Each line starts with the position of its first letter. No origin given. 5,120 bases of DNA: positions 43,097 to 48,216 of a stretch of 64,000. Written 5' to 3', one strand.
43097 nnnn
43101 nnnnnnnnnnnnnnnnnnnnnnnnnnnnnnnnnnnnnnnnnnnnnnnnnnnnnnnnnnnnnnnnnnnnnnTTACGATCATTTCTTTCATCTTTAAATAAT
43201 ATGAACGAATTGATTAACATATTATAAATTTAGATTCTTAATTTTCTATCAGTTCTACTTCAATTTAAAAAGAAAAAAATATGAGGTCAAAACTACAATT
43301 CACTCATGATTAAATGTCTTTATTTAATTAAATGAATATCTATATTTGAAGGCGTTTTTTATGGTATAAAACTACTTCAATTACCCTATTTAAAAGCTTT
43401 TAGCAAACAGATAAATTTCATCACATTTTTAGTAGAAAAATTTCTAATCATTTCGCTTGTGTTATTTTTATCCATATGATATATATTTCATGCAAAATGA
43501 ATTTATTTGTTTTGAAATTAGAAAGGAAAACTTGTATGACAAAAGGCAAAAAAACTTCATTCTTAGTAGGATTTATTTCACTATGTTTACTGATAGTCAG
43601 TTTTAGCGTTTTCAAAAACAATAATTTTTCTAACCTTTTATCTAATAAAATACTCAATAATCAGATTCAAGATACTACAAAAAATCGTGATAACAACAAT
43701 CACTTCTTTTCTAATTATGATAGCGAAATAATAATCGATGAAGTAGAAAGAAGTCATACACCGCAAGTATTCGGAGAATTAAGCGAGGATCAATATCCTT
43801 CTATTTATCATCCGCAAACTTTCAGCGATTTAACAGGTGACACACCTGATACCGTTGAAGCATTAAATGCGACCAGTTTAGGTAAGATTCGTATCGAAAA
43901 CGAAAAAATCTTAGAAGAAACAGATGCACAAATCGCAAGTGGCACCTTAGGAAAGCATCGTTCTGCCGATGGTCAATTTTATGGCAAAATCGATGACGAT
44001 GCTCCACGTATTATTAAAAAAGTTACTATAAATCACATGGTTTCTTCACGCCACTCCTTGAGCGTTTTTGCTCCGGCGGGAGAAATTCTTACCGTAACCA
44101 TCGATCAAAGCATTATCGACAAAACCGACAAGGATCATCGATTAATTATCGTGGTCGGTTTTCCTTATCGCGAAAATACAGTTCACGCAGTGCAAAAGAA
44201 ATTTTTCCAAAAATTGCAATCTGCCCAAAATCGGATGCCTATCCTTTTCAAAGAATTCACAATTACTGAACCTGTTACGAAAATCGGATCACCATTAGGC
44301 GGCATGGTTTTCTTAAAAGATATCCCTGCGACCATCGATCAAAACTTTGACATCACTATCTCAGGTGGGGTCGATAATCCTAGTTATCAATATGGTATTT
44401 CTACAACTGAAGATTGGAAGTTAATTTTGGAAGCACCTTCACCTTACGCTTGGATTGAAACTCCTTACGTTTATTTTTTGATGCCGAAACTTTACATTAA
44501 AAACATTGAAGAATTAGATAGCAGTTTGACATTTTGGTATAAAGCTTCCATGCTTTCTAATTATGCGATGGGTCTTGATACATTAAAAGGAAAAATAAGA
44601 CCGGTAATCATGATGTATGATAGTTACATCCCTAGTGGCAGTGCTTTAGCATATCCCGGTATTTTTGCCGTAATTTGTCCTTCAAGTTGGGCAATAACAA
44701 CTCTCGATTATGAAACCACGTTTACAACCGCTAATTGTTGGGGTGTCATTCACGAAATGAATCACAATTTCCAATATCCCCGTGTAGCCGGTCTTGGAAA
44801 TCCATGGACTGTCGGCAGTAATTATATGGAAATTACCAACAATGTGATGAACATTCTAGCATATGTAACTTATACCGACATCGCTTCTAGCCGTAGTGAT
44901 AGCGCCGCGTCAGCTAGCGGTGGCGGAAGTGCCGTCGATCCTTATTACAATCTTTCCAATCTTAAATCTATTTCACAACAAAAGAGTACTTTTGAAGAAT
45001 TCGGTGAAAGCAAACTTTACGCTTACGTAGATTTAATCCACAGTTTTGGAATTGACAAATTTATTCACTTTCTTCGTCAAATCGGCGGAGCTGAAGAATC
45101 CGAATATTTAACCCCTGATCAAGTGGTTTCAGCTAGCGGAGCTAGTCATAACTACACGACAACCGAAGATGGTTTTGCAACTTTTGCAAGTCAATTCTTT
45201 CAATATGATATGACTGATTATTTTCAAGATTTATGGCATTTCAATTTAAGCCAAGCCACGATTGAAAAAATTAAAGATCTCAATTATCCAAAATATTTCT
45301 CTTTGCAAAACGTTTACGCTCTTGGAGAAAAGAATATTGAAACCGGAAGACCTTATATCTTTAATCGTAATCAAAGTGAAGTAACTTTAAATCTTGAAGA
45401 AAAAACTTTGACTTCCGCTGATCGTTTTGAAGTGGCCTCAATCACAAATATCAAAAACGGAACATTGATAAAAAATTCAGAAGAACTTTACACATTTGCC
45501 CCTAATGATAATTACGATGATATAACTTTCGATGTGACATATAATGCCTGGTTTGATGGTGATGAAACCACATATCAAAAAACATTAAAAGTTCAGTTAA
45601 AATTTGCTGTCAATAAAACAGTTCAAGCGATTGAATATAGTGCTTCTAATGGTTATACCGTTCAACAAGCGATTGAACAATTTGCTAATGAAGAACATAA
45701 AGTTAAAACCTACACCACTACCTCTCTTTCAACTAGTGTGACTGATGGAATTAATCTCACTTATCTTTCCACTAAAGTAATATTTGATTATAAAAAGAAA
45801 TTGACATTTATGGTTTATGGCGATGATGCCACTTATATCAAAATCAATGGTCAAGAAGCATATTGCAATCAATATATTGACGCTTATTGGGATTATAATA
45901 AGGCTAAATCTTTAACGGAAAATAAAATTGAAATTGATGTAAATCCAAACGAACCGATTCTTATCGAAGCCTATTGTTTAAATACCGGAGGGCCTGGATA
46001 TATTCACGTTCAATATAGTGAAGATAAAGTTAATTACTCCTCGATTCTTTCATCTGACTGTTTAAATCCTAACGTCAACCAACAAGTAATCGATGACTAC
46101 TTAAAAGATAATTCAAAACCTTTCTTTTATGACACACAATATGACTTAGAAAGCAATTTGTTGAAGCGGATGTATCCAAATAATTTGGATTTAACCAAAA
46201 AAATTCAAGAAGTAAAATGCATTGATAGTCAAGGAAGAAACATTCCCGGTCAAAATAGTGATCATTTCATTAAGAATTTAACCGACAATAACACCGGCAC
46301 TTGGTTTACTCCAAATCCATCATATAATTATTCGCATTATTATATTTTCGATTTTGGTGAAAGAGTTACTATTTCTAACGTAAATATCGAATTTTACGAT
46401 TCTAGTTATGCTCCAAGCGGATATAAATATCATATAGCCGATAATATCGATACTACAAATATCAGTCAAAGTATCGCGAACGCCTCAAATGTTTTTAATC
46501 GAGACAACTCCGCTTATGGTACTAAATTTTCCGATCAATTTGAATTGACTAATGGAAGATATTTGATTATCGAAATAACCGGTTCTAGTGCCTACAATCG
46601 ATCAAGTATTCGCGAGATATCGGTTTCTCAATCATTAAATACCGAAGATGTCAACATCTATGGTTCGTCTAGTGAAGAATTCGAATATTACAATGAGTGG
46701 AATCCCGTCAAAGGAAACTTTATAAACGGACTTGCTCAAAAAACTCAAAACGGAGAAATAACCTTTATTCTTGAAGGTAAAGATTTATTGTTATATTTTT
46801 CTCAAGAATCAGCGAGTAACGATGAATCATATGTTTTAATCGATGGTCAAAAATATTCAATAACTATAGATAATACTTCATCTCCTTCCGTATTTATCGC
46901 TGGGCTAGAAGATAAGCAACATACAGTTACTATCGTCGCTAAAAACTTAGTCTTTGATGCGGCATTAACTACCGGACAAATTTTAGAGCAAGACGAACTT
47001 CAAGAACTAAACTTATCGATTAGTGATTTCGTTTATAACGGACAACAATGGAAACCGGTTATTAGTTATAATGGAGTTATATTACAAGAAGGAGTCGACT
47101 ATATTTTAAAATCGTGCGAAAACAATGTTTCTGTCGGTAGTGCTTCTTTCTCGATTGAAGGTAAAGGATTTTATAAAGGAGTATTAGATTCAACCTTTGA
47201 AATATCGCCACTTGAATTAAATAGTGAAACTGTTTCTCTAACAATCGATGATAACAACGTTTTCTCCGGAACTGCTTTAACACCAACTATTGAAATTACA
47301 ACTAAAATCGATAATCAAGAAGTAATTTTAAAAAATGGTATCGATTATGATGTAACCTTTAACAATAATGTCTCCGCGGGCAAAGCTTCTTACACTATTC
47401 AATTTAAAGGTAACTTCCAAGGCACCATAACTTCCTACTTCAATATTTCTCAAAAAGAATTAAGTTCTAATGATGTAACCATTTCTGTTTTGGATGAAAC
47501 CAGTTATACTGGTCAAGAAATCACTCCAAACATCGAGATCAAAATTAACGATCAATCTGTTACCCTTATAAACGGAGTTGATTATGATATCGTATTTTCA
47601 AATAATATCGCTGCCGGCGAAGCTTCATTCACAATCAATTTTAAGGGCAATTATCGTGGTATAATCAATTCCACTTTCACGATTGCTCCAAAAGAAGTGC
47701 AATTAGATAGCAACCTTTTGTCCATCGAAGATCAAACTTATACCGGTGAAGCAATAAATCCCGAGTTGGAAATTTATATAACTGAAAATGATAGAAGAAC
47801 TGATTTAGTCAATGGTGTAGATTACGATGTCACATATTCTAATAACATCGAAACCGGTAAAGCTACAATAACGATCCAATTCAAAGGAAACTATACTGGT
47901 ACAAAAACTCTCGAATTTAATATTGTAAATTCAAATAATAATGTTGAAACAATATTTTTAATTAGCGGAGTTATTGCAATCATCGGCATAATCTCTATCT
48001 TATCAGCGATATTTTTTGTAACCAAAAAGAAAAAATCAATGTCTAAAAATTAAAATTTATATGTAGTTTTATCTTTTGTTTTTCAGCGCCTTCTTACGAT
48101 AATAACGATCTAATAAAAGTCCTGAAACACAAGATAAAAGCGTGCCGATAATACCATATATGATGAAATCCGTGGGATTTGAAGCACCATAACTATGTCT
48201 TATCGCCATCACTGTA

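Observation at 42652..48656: spmA and spmB separated by an inserted 4.5 kb opposite-strand gene for a giant M60-like surface metalloprotease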

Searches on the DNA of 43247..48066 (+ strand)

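Call 81: search_dna_similar(query=window:43247-48066:+, collection=plasmids, mode=distant, max_rows=8)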
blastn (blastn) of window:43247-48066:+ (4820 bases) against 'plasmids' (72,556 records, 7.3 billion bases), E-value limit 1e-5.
No match.

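Call 82: search_dna_similar(query=window:43247-48066:+, collection=phages, mode=distant, max_rows=8)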
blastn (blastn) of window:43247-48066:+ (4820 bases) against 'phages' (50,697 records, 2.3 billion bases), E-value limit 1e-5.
No match.
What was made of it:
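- On Insertion sequence, transposon or integrative element: No plasmid or phage similarity (calls 81, 82).
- Tried and rejected: Plasmid and phage collections: no DNA similarity (calls 81, 82).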

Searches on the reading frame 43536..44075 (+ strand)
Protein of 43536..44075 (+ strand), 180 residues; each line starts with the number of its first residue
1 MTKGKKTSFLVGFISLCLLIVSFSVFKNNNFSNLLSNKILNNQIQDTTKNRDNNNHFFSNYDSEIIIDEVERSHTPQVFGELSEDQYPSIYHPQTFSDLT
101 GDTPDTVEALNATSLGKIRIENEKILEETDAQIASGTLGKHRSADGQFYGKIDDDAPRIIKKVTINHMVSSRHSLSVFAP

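Call 25: search_protein_families(library=pfam, proteins=[window:43536-44075:+], max_evalue=1)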
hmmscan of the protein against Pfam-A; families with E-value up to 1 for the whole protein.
window:43536-44075:+ (180 aa): 1 family
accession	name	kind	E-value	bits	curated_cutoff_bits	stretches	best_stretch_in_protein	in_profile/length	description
PF13786.12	DUF4179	-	0.039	14.8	30.1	1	6-65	5-63/94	Domain of unknown function (DUF4179)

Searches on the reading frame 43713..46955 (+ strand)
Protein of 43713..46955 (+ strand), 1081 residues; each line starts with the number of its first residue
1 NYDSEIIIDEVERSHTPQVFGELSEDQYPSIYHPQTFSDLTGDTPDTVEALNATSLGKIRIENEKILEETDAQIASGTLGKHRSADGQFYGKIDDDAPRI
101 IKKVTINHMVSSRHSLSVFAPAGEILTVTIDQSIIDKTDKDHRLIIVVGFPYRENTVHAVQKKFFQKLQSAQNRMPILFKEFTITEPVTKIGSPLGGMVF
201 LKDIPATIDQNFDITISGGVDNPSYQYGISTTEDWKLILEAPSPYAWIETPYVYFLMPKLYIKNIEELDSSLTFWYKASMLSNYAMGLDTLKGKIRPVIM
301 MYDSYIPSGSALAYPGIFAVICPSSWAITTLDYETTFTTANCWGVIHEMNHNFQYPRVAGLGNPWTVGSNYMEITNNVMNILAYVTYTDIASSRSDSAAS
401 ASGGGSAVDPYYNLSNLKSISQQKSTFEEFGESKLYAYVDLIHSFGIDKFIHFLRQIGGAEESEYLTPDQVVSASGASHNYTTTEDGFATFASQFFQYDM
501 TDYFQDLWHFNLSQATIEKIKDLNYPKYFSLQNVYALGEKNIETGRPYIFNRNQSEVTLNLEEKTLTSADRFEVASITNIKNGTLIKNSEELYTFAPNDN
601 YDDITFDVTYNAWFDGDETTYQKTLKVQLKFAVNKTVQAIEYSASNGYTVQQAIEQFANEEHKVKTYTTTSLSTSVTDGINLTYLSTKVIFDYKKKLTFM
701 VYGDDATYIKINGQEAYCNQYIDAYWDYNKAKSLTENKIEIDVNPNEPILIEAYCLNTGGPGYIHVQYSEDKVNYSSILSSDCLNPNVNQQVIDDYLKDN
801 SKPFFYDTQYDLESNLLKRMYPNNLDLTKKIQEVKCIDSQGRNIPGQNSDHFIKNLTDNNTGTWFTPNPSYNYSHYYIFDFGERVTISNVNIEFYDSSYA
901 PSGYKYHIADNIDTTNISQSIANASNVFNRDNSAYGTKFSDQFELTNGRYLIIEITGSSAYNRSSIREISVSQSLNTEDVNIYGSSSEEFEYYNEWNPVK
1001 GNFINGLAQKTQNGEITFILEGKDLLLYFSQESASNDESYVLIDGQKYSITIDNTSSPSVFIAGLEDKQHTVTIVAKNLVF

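Call 56: predict_structure(alignment_id=A2)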
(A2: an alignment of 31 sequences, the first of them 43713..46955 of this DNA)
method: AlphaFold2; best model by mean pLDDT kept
length: 1081 residues; sequences in the alignment: 31
mean_pLDDT: 85.8   pTM: 0.73
mean pLDDT of the five models: 85.8, 85.7, 84.2, 84.0, 83.5
residues with pLDDT >= 90: 467; 70-90: 523; 50-70: 86; < 50: 5
segments of 3 or more residues with pLDDT < 50: 357-361
pLDDT, mean of each block of 10 residues (from residue 1): 86 85 90 89 94 94 94 93 90 88 90 92 95 89 93 86 87 90 95 96 85 94 89 89 93 91 82 87 79 76 78 87 87 74 87 62 72 87 87 76 79 95 94 93 93 85 79 66 92 96 96 96 95 94 87 79 93 93 84 79 86 91 93 79 90 93 84 85 93 90 93 91 70 90 90 91 88 78 81 77 56 57 76 91 87 85 85 91 86 85 92 85 89 82 87 85 85 74 82 84 70 91 86 69 87 71 85 90 86
secondary structure, 60 per line:
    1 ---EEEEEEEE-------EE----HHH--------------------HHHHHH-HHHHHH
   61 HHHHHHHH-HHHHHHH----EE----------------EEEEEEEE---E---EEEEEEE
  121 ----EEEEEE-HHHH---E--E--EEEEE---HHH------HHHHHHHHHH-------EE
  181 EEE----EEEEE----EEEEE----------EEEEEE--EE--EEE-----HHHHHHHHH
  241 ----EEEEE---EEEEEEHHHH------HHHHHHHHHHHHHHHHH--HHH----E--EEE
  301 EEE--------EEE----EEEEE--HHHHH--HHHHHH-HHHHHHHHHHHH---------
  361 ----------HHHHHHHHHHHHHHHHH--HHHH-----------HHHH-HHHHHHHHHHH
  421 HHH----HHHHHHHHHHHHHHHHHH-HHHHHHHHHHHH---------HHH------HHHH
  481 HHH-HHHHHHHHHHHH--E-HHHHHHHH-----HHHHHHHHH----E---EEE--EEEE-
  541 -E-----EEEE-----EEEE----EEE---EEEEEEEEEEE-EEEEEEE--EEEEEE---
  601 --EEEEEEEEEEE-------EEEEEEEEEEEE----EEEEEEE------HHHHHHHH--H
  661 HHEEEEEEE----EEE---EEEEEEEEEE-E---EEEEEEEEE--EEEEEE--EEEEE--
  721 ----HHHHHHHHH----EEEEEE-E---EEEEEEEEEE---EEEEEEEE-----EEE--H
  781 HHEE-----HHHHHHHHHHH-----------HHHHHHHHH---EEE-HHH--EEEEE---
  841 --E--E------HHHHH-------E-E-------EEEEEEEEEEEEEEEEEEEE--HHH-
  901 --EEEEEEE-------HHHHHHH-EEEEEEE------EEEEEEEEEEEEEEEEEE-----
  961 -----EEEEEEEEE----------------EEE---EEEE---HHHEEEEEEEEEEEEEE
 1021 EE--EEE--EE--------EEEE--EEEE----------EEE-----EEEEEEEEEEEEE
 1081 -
elements in order (helices of 4 or more, strands of 3 or more residues): E4-11 H48-53 H55-68 H70-76 E99-106 E114-120 E125-130 H132-135 E145-149 H162-171 E179-183 E188-192 E197-201 E212-217 E224-226 H232-240 E245-249 E253-258 H259-262 H269-285 E298-303 E312-314 E319-323 H326-330 H333-338 H340-351 H371-387 H390-393 H405-408 H410-423 H428-445 H447-458 H477-483 H485-496 H501-508 H514-522 E531-533 E536-539 E548-551 E557-560 E565-567 E571-581 E583-589 E592-597 E603-613 E621-632 E637-643 H650-657 E663-669 E674-676 E680-689 E695-703 E706-711 E714-718 H725-733 E738-743 E749-758 E762-769 E775-777 H790-800 H812-820 E824-826 E833-837 H853-857 E875-894 E903-909 H917-923 E925-931 E938-955 E966-974 E991-993 E997-1000 E1007-1022 E1025-1027 E1040-1043 E1046-1049 E1060-1062 E1068-1080
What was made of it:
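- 45411..45596 (+): Cadherin_5-like beta-sandwich (aa 626-687). An all-beta domain in the model (call 56).
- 45699..46043 (+): PA14-like beta domain (approximately aa 722-836). The model shows a beta domain (call 56).
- On Peptidase M60 / M60-like (PF13402): The AF2 model has pLDDT 85.8 (call 56).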

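Call 58: fold_search(model_id=the predicted structure, library=pdb)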
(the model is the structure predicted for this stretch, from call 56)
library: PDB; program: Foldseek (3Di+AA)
matches with E <= 10: 988; with E <= 0.001: 194
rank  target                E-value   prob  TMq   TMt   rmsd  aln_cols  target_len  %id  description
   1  7js4                  7.7e-15  1.00  0.23  0.25  41.7      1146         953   10  The structure of the M60 catalytic domain with the CBM51-1 and CBM51-2 domains from Clostridium perfringens ZmpB (released 2021-02-03)
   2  4fca                  3.9e-13  1.00  0.28  0.57  19.0       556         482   14  The crystal structure of a functionally unknown conserved protein from Bacillus anthracis str. Ames. (released 2012-06-06)
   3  5ev7                  7.6e-13  1.00  0.27  0.55  18.6       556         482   14  The crystal structure of a functionally unknown conserved protein mutant from Bacillus anthracis str. Ames (released 2015-12-09)
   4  6xsz_B                2.3e-11  1.00  0.28  0.53  10.8       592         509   12  The structure of the M60 catalytic domain from Clostridium perfringens ZmpC (released 2021-02-03)
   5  5kdv                  4.3e-11  1.00  0.27  0.32  10.1       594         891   13  IMPa metallopeptidase from Pseudomonas aeruginosa (released 2017-01-11)
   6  5kdw_A                9.6e-11  1.00  0.27  0.32  10.0       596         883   12  IMPa metallopeptidase from Pseudomonas aeruginosa (released 2017-01-11)
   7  7jtv_A                1.2e-10  1.00  0.28  0.33  10.4       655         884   13  Structure of IMPa from Pseudomonas aeruginosa in complex with an O-glycopeptide (released 2020-12-16)
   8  6xsz_A                1.5e-10  1.00  0.24  0.46  11.7       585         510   13  The structure of the M60 catalytic domain from Clostridium perfringens ZmpC (released 2021-02-03)
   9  6xsz_D                1.6e-10  1.00  0.24  0.46  11.9       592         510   13  The structure of the M60 catalytic domain from Clostridium perfringens ZmpC (released 2021-02-03)
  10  7jtv_B                2.4e-10  1.00  0.30  0.36   8.1       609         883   13  Structure of IMPa from Pseudomonas aeruginosa in complex with an O-glycopeptide (released 2020-12-16)
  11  5kdx_A                3.0e-10  1.00  0.27  0.32  10.5       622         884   12  IMPa metallopeptidase in complex with T-antigen (released 2017-01-11)
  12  5kdn                  3.5e-10  1.00  0.27  0.53  14.1       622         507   12  ZmpB metallopeptidase from Clostridium perfringens (released 2017-01-11)
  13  5kd5                  3.9e-10  1.00  0.27  0.50  10.9       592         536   13  BT_4244 metallopeptidase from Bacteroides thetaiotaomicron (released 2017-01-11)
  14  5kdu_A                4.5e-10  1.00  0.28  0.53  10.6       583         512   13  ZmpB metallopeptidase in complex with a2,6-Sialyl T-antigen (released 2017-01-11)
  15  7yx8_A                5.7e-10  1.00  0.28  0.62   6.0       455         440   13  Crystal structure of the AM0627 (E326A) inactive mutant in complex with PSGL-1-like bis-T glycopeptide and Zn2+ (released 2022-07-20)
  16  7sci                  5.9e-10  1.00  0.28  0.56   6.1       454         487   13  AM0627 metallopeptidase from Akkermansia muciniphila (released 2022-04-27)
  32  6qdi                  3.6e-06  1.00  0.11  0.37  26.4       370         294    8  anti-sigma factor domain-containing protein from Clostridium clariflavum (released 2019-06-12)
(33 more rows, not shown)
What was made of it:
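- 44364..45230 (+): Peptidase_M60 catalytic domain (aa 277-565). Includes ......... (44739-44765) and the third zinc-ligand Glu432 (44829-44831). Foldseek hits to ZmpB, ZmpC, IMPa, BT4244 and AM0627 (call 58).
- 46275..46565 (+): F5/8 type C / CBM32-like carbohydrate-binding module (aa 914-1010). Foldseek hits ZmpB CBM32, fucolectin and AlyQ CBM32 (call 58).
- On Peptidase M60 / M60-like (PF13402): Foldseek against PDB returns 7js4, 6xsz, 5kdv, 5kd5, 5kdn and 7sci with probability 1.00, E from 8e-15 to 1e-9, and target TM-scores up to 0.62 (call 58).
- On CBM32 / F5/8 type C carbohydrate-binding module: Foldseek hits ZmpB CBM32 and AlyQ CBM32 (call 58).
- The AF2 model (pLDDT 85.8, pTM 0.73; call 56) matches the solved M60 enzymes ZmpB, ZmpC, IMPa, BT4244 and AM0627 with probability 1.00 and E from 1e-9 to 8e-15 (call 58). 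Identity to characterised O-glycopeptidases is low, at 10-14% (call 58).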

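Call 70: search_solved_structures(query=A2, max_evalue=0.01, show_alignments=1)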
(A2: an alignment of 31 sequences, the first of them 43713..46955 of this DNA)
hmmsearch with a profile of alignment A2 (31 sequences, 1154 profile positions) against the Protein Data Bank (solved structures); distinct sequences matched with E-value up to 0.01: 50.
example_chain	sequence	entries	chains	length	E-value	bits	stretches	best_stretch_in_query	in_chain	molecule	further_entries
3f2z_A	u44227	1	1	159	1.8e-16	62.4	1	850-991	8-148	uncharacterized protein BF3579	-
2v5d_A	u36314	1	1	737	3.5e-16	61.5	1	794-979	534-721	O-GLCNACASE NAGJ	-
2j7m_A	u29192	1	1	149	4.3e-15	57.8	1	873-979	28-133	HYALURONIDASE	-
2j1a_A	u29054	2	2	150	4.4e-15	57.8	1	873-979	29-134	HYALURONIDASE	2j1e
7blg_A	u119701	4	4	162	2.8e-14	55.2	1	853-989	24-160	family 32 carbohydrate-binding module from Bacteroides thetaiotaomicron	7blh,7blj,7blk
2kd7_A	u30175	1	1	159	7.8e-14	53.7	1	873-992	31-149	Putative chitobiase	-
3ggl_A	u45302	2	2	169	8e-14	53.6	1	872-992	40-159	Putative chitobiase | Chitobiase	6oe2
1w8n_A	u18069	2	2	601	8.1e-14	53.6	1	852-989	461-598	BACTERIAL SIALIDASE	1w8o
2bzd_A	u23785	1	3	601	8.1e-14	53.6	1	852-989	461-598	BACTERIAL SIALIDASE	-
2ber_A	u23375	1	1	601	8.1e-14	53.6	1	852-989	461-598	BACTERIAL SIALIDASE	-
1wcq_A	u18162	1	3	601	8.1e-14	53.6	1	852-989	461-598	SIALIDASE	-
1eut_A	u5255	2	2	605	8.2e-14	53.6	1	852-989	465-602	SIALIDASE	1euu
2eib_A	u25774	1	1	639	5.3e-13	50.9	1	867-992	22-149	Galactose oxidase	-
1t2x_A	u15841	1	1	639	5.3e-13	50.9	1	867-992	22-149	Galactose Oxidase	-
1gof_A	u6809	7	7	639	5.3e-13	50.9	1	867-992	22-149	GALACTOSE OXIDASE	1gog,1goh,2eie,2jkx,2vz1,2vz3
6qdi_A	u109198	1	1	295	2.7e-07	32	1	699-809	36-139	PA14 domain-containing protein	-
6z14_JJJ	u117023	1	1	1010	0.0013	19.9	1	886-976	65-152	Beta-N-acetylhexosaminidase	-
6yxz_JJJ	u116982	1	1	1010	0.0013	19.9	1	886-976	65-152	Beta-N-acetylhexosaminidase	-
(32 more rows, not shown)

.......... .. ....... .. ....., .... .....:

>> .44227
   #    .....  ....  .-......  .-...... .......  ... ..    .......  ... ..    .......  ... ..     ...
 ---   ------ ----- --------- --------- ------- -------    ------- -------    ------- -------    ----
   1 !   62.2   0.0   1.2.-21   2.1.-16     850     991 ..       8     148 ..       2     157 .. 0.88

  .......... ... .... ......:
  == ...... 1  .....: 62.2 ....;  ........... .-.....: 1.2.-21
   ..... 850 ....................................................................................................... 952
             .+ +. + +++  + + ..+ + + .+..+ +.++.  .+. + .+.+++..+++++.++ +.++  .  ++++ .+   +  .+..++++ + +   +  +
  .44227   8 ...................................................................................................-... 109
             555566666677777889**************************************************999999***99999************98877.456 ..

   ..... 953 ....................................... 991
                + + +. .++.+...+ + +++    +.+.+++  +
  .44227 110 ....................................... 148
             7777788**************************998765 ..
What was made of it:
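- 44016..44363 (+): M60-like N-terminal beta-sandwich domain (aa 161-276). The family profile hits an SslE/AcfD homologue (call 70).
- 45699..46043 (+): The family profile hits the PA14 structure 6qdi, E = 2.7e-7 (call 70).
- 46275..46565 (+): The family profile against solved CBM32 structures gives E down to 1.8e-16 (call 70).
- On Peptidase M60 / M60-like (PF13402): The profile hits an SslE/AcfD homologue at E = 6e-4 (call 70).
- On CBM32 / F5/8 type C carbohydrate-binding module: The family profile matches solved CBM32 structures at E = 1.8e-16 to 1e-13 (call 70).
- The family profile matches CBM32 structures with E = 1.8e-16 (call 70).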

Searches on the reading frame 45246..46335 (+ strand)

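Call 25: search_protein_families(library=pfam, proteins=[window:45246-46335:+], max_evalue=1)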
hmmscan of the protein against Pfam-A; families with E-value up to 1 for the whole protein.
window:45246-46335:+ (363 aa): 2 families
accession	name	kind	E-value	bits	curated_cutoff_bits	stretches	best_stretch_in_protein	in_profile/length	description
PF17892.7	Cadherin_5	-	5.6e-05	23.3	26.5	1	56-117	36-96/98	Cadherin-like domain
PF14830.12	Haemocyan_bet_s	-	0.2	12.1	24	0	33-77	46-91/103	Haemocyanin beta-sandwich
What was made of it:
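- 45411..45596 (+): Pfam E = 5.6e-5, below the cut-off (call 25).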
